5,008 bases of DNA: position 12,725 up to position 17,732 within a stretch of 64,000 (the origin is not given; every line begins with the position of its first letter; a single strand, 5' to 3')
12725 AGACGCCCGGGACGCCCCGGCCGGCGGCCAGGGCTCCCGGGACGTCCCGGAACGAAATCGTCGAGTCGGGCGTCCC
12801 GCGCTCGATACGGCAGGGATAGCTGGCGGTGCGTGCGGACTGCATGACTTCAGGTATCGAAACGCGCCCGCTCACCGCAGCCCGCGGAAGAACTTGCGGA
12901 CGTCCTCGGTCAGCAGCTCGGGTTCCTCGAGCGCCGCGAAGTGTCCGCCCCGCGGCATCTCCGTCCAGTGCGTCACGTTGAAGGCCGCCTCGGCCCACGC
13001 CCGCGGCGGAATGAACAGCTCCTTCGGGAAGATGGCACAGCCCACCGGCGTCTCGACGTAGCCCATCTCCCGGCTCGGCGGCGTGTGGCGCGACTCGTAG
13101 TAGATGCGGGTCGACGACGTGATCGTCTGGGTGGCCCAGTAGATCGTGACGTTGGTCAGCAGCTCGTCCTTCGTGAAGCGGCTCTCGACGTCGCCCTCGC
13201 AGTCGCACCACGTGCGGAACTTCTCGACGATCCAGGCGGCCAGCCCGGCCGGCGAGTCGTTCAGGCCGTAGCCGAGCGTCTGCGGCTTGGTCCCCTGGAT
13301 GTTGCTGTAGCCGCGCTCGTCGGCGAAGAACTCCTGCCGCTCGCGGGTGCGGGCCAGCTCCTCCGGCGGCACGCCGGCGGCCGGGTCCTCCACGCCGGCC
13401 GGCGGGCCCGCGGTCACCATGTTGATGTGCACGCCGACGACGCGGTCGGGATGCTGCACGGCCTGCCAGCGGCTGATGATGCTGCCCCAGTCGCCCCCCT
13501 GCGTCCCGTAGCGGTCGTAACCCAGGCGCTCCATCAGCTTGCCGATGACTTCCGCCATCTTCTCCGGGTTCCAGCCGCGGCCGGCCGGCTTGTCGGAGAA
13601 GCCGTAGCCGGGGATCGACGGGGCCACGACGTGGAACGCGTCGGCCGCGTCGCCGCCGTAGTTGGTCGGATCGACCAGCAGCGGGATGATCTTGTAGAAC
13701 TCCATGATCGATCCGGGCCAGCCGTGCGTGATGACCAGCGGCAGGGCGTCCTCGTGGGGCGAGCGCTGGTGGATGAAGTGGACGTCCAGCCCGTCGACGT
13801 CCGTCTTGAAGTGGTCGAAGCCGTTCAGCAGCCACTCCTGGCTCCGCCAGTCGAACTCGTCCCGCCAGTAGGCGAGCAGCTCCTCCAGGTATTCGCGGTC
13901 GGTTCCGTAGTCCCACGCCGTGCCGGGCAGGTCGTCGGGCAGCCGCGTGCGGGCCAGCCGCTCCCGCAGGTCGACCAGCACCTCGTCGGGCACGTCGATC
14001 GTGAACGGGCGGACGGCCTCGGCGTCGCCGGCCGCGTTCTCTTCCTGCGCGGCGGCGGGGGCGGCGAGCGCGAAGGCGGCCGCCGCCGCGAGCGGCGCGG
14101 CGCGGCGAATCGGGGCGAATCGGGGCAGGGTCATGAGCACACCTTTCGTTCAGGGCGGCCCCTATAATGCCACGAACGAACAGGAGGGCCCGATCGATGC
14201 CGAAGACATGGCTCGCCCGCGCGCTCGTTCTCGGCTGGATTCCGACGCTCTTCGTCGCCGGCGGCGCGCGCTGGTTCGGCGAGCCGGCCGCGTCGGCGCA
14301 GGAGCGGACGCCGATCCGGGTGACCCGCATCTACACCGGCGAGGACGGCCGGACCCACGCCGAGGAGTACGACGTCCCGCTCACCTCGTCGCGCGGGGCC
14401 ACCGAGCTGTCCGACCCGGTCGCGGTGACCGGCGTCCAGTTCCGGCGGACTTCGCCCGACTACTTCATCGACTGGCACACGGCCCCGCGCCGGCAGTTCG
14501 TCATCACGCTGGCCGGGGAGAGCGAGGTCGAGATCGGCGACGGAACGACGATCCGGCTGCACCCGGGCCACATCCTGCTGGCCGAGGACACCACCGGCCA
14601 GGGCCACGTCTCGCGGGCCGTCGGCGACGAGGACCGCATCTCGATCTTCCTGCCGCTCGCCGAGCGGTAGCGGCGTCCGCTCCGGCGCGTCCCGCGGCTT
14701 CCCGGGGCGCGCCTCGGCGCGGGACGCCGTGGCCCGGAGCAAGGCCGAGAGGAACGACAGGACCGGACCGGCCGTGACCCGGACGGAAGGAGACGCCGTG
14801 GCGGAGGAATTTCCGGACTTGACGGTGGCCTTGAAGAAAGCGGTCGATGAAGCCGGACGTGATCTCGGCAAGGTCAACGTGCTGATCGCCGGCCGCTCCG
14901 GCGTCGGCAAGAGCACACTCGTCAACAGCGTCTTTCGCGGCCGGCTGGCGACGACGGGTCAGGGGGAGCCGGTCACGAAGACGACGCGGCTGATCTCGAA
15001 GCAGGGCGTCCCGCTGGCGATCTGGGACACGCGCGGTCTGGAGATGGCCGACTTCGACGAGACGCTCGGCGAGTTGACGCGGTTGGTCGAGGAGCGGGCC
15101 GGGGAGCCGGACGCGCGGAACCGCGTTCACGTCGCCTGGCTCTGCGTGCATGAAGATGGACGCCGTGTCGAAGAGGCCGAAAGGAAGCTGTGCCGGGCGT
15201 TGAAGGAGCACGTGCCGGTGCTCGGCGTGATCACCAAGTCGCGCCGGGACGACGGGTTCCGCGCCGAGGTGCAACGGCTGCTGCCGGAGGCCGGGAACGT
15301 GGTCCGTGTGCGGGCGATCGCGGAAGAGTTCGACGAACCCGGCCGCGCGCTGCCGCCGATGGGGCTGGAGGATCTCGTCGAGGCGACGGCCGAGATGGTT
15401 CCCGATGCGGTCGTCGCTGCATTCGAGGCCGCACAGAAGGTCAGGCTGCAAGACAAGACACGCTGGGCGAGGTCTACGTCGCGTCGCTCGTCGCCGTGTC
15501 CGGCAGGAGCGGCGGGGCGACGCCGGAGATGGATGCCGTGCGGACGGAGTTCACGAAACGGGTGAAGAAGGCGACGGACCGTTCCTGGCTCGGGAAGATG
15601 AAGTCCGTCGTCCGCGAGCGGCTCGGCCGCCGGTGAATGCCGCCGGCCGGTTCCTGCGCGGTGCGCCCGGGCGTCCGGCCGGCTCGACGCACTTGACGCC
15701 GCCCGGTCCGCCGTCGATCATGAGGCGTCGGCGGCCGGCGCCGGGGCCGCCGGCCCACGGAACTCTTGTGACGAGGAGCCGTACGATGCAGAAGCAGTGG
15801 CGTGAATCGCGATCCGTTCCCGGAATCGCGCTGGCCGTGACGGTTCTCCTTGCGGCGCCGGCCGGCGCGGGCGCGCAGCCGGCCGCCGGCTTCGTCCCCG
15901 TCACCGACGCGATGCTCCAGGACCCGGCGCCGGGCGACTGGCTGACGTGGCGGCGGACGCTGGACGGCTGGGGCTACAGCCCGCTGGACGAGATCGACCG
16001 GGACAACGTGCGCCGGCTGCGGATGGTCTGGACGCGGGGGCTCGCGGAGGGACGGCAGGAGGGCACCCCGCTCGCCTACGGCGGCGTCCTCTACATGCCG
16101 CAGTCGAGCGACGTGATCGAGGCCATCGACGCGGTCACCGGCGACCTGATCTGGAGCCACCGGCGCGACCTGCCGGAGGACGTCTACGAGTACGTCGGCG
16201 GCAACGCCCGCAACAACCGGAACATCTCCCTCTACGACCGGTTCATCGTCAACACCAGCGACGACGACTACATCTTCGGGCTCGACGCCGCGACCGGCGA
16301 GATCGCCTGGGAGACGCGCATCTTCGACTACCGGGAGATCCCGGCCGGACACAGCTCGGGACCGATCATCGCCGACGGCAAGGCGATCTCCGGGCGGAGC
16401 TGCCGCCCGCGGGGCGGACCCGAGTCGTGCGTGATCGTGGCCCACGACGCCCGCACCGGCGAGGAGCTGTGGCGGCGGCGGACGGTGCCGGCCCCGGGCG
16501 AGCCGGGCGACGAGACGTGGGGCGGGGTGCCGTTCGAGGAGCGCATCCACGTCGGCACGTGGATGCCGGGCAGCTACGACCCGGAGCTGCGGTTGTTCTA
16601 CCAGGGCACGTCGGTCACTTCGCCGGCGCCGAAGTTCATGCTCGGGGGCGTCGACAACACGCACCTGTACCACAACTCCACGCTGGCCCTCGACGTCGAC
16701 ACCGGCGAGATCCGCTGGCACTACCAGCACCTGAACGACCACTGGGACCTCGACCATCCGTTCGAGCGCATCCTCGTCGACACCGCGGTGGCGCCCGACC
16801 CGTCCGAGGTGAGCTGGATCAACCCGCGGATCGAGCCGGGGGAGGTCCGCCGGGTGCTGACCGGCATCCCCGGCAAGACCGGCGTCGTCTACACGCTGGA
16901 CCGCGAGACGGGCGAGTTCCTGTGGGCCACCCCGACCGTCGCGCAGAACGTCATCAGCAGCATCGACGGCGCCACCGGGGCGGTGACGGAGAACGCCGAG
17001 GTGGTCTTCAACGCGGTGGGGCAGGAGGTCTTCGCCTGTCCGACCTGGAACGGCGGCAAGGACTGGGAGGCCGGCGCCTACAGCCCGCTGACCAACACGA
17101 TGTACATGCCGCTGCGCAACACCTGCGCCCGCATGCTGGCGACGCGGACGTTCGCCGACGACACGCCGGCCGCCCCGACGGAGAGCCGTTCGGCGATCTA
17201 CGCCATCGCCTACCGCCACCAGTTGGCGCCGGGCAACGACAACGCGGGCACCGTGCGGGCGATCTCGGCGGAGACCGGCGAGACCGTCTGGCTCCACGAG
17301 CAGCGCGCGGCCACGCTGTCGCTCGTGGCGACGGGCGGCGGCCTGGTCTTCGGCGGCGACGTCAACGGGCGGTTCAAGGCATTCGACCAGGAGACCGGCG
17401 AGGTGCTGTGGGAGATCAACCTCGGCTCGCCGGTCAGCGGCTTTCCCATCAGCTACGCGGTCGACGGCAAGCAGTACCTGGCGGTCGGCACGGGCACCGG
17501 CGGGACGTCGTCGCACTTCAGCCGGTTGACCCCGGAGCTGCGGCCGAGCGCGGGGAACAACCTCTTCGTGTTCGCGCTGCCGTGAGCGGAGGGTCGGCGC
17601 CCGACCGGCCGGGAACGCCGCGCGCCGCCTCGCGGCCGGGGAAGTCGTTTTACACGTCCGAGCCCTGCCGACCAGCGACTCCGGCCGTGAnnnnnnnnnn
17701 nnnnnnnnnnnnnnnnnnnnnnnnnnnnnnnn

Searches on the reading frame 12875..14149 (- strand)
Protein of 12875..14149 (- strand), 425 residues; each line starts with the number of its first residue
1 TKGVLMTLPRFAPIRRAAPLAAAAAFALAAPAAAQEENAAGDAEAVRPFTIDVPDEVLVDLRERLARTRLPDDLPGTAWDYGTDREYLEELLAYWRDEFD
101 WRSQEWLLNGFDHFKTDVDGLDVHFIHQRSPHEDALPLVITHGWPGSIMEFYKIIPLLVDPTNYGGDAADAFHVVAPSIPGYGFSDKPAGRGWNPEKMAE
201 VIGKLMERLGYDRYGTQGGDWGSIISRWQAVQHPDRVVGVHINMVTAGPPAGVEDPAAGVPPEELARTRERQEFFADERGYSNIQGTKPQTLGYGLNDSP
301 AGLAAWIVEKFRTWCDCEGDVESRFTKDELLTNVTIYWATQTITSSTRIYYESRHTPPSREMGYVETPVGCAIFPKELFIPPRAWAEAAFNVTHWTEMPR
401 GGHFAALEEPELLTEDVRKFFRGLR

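Call 66: search_protein_families(library=pfam, proteins=[window:12875-14149:-], max_evalue=0.00001)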
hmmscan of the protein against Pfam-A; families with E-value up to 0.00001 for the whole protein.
window:12875-14149:- (425 aa): 2 families
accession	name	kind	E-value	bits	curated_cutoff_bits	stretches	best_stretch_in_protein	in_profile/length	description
PF06441.18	EHN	-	3.2e-39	133.9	22.8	1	46-151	1-107/107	Epoxide hydrolase N terminus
PF00561.26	Abhydrolase_1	-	1.6e-18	67.7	25.8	1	137-293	2-152/245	alpha/beta hydrolase fold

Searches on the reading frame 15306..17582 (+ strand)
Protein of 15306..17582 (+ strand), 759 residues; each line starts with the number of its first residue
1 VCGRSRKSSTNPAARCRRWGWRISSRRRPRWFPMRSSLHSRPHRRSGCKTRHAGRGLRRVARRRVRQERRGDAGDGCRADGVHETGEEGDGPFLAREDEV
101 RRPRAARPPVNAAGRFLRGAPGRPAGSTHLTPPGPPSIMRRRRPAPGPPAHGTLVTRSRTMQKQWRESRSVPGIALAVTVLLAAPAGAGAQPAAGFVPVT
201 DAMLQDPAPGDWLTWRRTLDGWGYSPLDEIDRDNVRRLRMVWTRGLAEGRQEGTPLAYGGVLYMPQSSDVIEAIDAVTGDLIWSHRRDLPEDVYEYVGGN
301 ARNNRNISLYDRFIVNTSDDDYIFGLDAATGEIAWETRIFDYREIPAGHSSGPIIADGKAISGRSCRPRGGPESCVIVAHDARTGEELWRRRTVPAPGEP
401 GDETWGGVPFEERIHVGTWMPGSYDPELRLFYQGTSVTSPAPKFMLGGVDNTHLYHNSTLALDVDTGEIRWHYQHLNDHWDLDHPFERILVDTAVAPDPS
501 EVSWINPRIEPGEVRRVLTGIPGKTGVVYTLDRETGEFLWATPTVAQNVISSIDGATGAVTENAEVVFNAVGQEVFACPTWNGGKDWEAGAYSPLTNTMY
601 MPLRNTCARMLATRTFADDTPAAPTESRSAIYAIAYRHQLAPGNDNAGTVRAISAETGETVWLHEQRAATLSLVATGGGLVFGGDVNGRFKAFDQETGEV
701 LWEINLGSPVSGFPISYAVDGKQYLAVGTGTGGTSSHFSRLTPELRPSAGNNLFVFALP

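Call 51: search_protein_families(library=pfam, proteins=[window:15306-17582:+], max_evalue=1)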
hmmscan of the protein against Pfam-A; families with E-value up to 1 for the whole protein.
window:15306-17582:+ (759 aa): 3 families
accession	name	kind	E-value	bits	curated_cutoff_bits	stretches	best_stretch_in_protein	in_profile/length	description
PF01011.28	PQQ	-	7.3e-58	197.1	26.7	2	212-541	1-337/595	Glucose/ethanol/alcohol dehydrogenase, beta-propeller domain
PF13360.13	PQQ_2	-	2.4e-26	93.3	27.6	3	241-396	16-148/233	Outer membrane protein assembly factor BamB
PF13570.13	Beta-prop_ACSF4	-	5.9e-09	36.2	133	1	649-717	114-184/329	Beta-alanine-activating enzyme, beta-propeller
